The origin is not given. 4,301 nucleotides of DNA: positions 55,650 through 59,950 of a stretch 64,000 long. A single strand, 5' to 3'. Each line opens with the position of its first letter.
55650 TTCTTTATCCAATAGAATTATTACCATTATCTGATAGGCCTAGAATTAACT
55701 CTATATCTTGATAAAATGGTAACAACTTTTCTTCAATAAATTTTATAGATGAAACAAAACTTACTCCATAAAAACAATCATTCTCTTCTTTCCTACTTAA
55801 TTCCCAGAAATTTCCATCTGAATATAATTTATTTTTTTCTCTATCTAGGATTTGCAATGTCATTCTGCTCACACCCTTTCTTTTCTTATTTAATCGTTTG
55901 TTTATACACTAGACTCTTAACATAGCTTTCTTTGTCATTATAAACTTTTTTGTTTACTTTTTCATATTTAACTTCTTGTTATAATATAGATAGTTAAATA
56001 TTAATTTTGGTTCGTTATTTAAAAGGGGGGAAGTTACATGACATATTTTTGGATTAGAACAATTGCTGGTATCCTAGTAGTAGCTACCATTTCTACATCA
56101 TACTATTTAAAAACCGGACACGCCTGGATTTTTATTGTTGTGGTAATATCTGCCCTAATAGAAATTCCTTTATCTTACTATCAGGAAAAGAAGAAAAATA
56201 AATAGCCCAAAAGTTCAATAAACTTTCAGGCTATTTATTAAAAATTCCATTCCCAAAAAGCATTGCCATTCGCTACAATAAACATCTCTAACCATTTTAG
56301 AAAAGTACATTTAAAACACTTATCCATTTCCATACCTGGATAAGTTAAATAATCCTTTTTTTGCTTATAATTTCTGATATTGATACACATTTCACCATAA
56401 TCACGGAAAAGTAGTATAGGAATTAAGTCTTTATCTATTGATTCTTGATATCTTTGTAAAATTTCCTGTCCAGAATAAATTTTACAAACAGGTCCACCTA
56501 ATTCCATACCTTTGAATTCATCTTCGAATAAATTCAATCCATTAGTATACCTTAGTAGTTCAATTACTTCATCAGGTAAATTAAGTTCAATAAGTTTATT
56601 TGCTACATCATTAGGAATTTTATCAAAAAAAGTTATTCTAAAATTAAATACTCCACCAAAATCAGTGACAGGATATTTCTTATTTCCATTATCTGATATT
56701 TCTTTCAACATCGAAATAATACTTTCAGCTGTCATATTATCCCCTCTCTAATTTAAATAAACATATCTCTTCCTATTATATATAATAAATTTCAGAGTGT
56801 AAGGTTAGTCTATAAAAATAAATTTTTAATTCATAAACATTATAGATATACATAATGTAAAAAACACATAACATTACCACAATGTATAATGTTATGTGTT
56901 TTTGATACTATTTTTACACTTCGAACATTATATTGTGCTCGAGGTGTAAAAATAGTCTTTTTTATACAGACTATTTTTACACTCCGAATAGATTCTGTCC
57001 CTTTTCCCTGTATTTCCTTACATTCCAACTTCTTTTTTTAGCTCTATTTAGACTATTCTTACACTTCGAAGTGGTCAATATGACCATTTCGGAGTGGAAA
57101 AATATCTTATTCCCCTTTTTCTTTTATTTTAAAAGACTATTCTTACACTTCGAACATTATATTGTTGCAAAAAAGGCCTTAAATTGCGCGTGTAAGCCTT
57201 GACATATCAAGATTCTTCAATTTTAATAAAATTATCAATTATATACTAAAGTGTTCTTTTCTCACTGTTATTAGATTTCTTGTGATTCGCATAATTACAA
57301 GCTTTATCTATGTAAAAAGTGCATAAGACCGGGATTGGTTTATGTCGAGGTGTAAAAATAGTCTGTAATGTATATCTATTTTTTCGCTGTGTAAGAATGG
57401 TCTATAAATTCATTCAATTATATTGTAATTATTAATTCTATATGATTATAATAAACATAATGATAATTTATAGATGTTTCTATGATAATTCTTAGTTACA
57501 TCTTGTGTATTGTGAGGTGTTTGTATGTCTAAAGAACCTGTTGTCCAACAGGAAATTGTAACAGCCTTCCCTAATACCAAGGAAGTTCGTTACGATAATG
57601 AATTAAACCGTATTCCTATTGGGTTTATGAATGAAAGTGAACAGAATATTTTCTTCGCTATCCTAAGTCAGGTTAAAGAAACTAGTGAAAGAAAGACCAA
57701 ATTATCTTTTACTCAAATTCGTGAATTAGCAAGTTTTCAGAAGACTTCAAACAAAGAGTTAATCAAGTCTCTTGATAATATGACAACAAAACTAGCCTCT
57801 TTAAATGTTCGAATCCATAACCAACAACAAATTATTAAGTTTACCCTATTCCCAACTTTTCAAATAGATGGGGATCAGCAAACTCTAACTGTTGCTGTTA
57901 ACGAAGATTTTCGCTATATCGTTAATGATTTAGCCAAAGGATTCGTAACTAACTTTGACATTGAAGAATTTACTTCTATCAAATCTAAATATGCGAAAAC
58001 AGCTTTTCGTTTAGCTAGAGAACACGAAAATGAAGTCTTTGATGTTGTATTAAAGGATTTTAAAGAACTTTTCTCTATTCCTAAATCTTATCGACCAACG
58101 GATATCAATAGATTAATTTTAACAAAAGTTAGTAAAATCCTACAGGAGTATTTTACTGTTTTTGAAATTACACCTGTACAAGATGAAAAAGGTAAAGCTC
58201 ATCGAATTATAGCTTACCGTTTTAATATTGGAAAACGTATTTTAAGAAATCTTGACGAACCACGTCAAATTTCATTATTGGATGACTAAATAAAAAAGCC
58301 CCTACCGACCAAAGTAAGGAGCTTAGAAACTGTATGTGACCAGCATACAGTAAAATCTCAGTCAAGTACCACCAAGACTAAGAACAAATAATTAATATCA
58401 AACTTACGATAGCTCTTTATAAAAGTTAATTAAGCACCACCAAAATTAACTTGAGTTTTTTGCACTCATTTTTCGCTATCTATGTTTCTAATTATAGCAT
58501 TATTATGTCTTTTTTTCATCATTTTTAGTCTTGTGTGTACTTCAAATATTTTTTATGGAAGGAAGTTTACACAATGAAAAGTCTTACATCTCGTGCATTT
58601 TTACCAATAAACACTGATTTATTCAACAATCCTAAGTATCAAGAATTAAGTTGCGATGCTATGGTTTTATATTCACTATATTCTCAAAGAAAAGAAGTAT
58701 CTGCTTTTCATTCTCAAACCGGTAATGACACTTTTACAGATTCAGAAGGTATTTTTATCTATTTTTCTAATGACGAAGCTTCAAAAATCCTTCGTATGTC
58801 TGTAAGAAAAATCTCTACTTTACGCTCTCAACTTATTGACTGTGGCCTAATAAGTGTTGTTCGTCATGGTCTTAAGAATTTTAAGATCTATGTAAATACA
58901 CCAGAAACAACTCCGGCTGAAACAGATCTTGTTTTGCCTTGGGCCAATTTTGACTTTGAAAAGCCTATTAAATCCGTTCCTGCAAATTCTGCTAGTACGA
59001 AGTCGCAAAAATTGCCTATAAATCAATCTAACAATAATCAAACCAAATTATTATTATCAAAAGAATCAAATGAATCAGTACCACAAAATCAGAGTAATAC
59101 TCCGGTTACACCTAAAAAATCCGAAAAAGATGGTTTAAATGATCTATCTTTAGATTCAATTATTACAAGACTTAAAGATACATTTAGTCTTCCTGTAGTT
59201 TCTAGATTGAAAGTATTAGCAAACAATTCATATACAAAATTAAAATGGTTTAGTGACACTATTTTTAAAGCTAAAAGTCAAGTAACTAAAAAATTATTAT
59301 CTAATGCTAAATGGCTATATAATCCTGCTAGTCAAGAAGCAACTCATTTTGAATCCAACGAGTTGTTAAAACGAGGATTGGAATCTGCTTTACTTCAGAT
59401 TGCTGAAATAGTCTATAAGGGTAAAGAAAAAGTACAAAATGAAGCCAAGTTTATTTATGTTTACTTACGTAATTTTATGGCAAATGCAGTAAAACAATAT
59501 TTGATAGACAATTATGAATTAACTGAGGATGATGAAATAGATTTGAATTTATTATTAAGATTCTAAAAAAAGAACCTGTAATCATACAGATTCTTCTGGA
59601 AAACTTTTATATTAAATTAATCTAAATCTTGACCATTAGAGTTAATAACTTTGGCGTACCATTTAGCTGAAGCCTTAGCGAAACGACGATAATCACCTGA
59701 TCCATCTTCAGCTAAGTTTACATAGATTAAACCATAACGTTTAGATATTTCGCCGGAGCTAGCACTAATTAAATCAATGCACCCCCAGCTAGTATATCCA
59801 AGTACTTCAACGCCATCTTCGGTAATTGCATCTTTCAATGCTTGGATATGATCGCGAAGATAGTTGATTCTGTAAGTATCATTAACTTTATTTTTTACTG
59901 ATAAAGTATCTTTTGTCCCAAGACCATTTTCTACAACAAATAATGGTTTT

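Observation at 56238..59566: Plasmid-type replicon embedded in the chromosome: iterons plus Rep_3 initiator plus RepA_N protein, next to an orphan SUKH-type immunity gene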

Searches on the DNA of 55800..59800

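Call 27: search_rna_families(source=window, start=55800, end=59800, threshold=evalue, max_evalue=5, show_alignments=2)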
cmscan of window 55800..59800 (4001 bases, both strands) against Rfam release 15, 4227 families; matches with E-value up to 5: 7.
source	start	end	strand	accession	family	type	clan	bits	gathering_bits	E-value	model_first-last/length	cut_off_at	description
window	56507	56617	-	RF01609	ceN103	Gene; snRNA; snoRNA; CD-box;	-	27.7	55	0.4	1-109/109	no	Caenorhabditis snoRNA ceN103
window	59132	59189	+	RF03948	mir-5045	Gene; miRNA;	-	23.3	80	0.19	1-57/57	no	mir-5045 microRNA precursor family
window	56198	56277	-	RF01480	rli52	Cis-reg;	-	22.8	70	3.6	1-95/95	no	Listeria sRNA rli52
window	57074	57101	+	RF01326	CRISPR-DR13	Gene; CRISPR;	-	22.2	37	3.9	1-30/30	no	CRISPR RNA direct repeat element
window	56852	56911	-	RF04176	mir-3149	Gene; miRNA;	-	20.7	100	2.1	1-83/83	no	mir-3149 microRNA precursor family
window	56132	56223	+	RF02842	RefA1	Gene; sRNA;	-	19.7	94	0.44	1-222/222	no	Enterococcus sRNA A1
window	59090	59162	+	RF01281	snoR35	Gene; snRNA; snoRNA; CD-box;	CL00053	18.7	40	1.2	1-81/81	no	Small nucleolar RNA snoR35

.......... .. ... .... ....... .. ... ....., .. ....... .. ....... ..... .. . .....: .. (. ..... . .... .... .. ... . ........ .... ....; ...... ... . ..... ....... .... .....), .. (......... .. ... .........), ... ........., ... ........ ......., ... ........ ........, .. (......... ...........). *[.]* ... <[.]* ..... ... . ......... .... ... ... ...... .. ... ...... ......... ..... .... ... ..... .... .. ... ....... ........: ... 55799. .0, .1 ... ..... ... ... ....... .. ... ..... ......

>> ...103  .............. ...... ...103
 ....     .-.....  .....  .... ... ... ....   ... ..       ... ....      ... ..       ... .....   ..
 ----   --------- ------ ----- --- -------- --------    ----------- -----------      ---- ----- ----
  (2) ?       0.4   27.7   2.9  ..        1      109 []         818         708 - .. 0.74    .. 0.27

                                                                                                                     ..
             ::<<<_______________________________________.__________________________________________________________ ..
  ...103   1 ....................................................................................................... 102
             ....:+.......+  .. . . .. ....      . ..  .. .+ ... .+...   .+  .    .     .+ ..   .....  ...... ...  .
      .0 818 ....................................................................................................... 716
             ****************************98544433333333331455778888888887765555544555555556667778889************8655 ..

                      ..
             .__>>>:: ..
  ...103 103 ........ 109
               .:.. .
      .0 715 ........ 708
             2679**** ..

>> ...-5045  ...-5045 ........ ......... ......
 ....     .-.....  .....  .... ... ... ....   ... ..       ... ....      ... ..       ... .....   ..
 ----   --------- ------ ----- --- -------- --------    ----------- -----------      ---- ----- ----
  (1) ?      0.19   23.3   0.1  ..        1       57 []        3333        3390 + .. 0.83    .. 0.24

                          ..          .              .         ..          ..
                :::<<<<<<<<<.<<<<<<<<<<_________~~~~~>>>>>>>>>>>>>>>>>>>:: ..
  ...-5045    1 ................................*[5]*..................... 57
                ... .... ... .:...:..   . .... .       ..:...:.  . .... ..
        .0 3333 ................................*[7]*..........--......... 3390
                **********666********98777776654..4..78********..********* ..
